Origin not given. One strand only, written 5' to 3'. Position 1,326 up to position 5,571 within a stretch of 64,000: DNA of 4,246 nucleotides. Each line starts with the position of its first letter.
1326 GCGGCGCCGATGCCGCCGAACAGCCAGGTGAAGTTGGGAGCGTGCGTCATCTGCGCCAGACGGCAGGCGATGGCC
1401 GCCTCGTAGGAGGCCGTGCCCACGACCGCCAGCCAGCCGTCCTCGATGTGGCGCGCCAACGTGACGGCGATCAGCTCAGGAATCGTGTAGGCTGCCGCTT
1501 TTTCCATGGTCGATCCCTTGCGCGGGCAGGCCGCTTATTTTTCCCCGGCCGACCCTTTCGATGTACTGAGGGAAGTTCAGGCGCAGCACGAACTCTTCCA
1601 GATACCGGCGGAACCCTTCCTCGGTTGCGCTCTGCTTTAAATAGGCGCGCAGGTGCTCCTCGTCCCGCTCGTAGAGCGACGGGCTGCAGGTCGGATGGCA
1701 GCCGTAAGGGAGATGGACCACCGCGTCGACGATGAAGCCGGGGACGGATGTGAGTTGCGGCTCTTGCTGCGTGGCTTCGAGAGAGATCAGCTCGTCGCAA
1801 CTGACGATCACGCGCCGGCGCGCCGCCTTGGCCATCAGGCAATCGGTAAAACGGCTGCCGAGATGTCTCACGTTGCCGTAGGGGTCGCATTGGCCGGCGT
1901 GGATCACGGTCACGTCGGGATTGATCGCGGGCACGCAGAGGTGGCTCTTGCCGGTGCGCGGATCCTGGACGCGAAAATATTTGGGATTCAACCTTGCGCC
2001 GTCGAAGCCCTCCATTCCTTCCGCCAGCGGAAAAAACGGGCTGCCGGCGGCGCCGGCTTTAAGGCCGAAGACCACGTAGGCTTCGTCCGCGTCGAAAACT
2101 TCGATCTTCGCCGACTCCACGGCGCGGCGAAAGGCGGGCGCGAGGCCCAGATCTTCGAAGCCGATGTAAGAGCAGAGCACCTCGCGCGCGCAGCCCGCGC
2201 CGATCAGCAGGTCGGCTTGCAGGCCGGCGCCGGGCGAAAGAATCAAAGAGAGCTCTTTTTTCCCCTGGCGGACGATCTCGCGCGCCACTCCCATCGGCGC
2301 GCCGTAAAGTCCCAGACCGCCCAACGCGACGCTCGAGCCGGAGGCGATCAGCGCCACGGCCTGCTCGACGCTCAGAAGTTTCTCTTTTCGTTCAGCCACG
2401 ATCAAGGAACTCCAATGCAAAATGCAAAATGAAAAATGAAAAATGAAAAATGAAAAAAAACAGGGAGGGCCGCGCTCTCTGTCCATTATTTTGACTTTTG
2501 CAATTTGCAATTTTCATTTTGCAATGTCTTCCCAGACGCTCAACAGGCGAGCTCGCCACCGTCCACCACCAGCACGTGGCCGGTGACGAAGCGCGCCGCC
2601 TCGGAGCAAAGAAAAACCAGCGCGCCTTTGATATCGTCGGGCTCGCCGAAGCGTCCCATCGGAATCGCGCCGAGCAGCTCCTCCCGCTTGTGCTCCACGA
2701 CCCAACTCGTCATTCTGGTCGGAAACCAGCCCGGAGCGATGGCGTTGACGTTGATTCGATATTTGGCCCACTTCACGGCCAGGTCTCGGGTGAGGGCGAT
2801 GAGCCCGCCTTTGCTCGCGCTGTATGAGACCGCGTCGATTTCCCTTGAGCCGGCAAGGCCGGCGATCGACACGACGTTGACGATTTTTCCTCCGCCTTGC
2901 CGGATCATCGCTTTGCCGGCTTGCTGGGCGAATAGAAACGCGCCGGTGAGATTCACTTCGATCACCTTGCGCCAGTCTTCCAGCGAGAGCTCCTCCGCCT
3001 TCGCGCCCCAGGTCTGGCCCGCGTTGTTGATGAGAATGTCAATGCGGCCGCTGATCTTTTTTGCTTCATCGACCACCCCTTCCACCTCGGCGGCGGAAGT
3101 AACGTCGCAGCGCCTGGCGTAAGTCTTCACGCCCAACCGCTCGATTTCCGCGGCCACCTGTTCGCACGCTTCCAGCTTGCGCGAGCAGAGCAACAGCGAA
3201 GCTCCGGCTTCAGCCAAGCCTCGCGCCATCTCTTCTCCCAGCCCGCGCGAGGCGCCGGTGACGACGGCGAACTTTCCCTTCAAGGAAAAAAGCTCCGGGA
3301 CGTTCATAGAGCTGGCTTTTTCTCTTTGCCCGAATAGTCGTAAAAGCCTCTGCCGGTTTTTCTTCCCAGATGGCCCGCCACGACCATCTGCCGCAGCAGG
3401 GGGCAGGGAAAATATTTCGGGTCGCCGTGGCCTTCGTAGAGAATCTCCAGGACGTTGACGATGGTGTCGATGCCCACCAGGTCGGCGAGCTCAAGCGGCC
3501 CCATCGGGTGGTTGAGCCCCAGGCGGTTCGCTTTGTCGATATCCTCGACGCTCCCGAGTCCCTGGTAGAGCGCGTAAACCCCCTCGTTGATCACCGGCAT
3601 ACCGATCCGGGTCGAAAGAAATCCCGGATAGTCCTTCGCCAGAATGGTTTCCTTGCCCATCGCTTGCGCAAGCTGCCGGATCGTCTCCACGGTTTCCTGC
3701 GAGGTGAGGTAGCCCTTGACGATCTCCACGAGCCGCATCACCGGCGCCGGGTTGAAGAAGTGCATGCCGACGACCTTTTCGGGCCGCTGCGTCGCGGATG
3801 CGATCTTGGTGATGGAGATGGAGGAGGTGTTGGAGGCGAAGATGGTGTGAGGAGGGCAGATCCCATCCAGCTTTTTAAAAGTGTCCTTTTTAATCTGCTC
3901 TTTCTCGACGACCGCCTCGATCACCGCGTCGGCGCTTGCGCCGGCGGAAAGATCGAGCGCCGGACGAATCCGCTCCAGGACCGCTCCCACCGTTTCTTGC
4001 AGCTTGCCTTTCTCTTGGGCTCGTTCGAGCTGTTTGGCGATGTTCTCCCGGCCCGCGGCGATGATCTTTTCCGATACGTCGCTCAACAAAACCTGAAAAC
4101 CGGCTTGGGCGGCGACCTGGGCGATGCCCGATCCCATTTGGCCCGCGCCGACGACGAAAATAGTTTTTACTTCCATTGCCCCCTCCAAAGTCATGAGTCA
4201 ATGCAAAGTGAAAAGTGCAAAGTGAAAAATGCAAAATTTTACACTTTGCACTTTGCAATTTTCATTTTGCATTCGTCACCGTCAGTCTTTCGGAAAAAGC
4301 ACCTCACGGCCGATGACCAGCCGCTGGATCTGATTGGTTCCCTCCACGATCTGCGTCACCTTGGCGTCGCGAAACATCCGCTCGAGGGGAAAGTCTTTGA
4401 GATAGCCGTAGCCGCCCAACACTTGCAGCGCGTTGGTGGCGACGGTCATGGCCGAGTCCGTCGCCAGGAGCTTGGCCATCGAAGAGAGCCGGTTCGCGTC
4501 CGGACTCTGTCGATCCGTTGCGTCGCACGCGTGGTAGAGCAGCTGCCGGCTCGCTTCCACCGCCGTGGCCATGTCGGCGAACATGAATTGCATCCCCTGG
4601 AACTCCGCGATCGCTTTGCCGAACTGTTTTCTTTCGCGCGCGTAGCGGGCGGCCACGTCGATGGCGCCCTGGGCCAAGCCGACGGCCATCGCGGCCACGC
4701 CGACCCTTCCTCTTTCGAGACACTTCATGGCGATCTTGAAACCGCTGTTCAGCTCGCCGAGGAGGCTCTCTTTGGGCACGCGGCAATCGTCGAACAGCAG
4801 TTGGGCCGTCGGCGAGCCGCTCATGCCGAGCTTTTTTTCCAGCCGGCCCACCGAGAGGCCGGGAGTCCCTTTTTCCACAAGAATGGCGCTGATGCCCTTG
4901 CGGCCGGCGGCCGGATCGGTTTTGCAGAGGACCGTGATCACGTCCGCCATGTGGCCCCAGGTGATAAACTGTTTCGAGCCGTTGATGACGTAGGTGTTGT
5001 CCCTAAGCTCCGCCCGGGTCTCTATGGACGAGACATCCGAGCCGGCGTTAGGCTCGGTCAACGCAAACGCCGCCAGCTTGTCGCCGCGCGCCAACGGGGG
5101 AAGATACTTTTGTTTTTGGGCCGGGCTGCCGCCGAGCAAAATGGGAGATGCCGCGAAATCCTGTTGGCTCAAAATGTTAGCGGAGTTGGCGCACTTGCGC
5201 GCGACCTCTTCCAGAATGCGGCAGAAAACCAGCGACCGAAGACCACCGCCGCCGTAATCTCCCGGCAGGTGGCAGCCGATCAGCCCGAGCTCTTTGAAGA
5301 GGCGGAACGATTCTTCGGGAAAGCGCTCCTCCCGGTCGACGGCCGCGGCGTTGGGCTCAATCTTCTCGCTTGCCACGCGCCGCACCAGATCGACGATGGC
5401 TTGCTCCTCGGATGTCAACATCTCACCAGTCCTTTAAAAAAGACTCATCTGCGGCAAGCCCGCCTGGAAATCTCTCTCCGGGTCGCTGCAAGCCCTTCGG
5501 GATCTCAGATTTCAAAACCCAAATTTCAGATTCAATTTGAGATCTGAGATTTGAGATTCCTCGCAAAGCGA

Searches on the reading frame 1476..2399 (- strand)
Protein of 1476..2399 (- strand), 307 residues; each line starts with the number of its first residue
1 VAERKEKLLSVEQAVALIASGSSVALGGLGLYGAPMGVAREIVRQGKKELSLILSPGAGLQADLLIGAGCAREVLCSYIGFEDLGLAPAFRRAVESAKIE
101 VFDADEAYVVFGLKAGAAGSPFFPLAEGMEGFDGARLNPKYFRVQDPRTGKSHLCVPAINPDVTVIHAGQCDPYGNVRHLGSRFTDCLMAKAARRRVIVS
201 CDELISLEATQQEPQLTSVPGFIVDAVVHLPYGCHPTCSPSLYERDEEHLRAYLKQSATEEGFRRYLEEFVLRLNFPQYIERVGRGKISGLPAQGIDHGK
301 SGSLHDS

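Call 71: search_protein_families(library=pfam, proteins=[window:1476-2399:-], max_evalue=0.00001)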
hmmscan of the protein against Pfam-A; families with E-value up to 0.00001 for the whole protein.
window:1476-2399:- (307 aa): 1 family
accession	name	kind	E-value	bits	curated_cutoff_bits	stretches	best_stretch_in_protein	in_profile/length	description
PF01144.29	CoA_trans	-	8e-24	84.7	23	1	10-229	3-216/217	Coenzyme A transferase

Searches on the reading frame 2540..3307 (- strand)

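Call 71: search_protein_families(library=pfam, proteins=[window:2540-3307:-], max_evalue=0.00001)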
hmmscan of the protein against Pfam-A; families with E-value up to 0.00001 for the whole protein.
window:2540-3307:- (255 aa): 3 families
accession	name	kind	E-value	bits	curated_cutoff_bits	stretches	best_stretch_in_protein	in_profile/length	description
PF13561.12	adh_short_C2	-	1e-62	212.2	27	1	18-251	1-234/236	Enoyl-(Acyl carrier protein) reductase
PF00106.31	adh_short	-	9e-60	201.9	26.6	1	12-204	1-191/195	short chain dehydrogenase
PF08659.16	KR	-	7.1e-15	55.8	22.6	1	15-164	4-151/180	KR domain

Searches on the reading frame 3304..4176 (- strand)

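Call 71: search_protein_families(library=pfam, proteins=[window:3304-4176:-], max_evalue=0.00001)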
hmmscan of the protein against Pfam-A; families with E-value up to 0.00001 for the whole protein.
window:3304-4176:- (290 aa): 2 families
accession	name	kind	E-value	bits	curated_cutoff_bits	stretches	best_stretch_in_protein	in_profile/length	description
PF02737.24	3HCDH_N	-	5.4e-67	225.6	22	1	6-182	2-179/180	3-hydroxyacyl-CoA dehydrogenase, NAD binding domain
PF00725.27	3HCDH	-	2.2e-31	108.7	22.1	1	185-281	1-97/97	3-hydroxyacyl-CoA dehydrogenase, C-terminal domain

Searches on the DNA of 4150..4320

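Call 60: search_rna_families(source=window, start=4150, end=4320, threshold=evalue, max_evalue=10)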
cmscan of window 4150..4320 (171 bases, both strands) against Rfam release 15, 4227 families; matches with E-value up to 10: 73.
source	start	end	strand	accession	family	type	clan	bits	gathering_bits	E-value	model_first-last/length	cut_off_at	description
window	4200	4270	-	RF00708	mir-450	Gene; miRNA;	-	30.9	60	0.00073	1-78/78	no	mir-450 microRNA precursor family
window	4197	4276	+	RF00969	mir-556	Gene; miRNA;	-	30.5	84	0.00032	1-88/88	no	mir-556 microRNA precursor family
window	4201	4272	-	RF03404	mir-1298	Gene; miRNA;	-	28.2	70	0.00045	1-104/104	no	mir-1298 microRNA precursor family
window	4196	4278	+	RF03305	mir-3338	Gene; miRNA;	-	27.8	95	0.00063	1-84/84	no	mir-3338 microRNA precursor family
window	4200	4273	-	RF03743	MIR7696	Gene; miRNA;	-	26.8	83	0.0022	1-88/88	no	MIR7696 microRNA precursor family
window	4206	4267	-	RF03912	mir-4659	Gene; miRNA;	-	26.5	92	0.0011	1-73/73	no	mir-4659 microRNA precursor family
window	4203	4273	+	RF00708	mir-450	Gene; miRNA;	-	26.5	60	0.0091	1-78/78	no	mir-450 microRNA precursor family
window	4197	4276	-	RF04210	MIR8643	Gene; miRNA;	-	26.4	135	0.0012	1-150/150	no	MIR8643 microRNA precursor family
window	4198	4275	+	RF03743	MIR7696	Gene; miRNA;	-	25.9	83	0.0039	1-88/88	no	MIR7696 microRNA precursor family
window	4200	4273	-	RF03992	mir-6302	Gene; miRNA;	-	24.8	90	0.0019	1-79/79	no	mir-6302 microRNA precursor family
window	4212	4280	-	RF02495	ohsC_RNA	Gene; antitoxin;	-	24.6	50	0.06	1-77/77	no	Oppression of Hydrophobic ORF by sRNA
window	4201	4270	-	RF04106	mir-1303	Gene; miRNA;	-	24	107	0.011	1-85/85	no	mir-1303 microRNA precursor family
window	4198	4268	-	RF00899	mir-235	Gene; miRNA;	-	22.6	75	0.03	1-77/77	no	mir-235 microRNA precursor family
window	4202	4271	-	RF03436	mir-759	Gene; miRNA;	-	22.3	100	0.053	1-89/89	no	mir-759 microRNA precursor family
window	4202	4264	-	RF03225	mir-2763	Gene; miRNA;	-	22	50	0.019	1-83/83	no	mir-2763 microRNA precursor family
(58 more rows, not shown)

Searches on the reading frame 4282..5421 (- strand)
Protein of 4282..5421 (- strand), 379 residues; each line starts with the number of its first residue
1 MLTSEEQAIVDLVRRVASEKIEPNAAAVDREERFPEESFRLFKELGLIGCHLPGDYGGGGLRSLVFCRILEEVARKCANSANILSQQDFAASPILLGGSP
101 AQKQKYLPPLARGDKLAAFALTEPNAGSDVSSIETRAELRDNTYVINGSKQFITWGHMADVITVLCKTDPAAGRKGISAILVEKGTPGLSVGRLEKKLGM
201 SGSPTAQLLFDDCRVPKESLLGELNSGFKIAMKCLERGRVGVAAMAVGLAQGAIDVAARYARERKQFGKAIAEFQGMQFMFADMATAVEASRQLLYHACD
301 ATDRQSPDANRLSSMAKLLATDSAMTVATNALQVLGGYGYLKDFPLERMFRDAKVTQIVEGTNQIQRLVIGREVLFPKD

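Call 71: search_protein_families(library=pfam, proteins=[window:4282-5421:-], max_evalue=0.00001)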
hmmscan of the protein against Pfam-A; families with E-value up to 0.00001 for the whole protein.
window:4282-5421:- (379 aa): 5 families
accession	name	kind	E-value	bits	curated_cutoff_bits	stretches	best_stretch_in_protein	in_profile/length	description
PF00441.29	Acyl-CoA_dh_1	-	2.7e-49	167.6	22.4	1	225-374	1-149/150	Acyl-CoA dehydrogenase, C-terminal domain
PF02771.21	Acyl-CoA_dh_N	-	5.2e-29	101.3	22.9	1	3-114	1-113/113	Acyl-CoA dehydrogenase, N-terminal domain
PF02770.24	Acyl-CoA_dh_M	-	1.1e-28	99.7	33.3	1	118-213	1-97/97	Acyl-CoA dehydrogenase, middle domain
PF08028.16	Acyl-CoA_dh_2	-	3.7e-24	85.9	22.7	1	241-363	2-133/134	Acyl-CoA dehydrogenase, C-terminal domain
PF22924.1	ACOX_C_alpha1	-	1.6e-10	41.5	27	1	270-372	61-166/169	Acyl-CoA oxidase, C-alpha1 domain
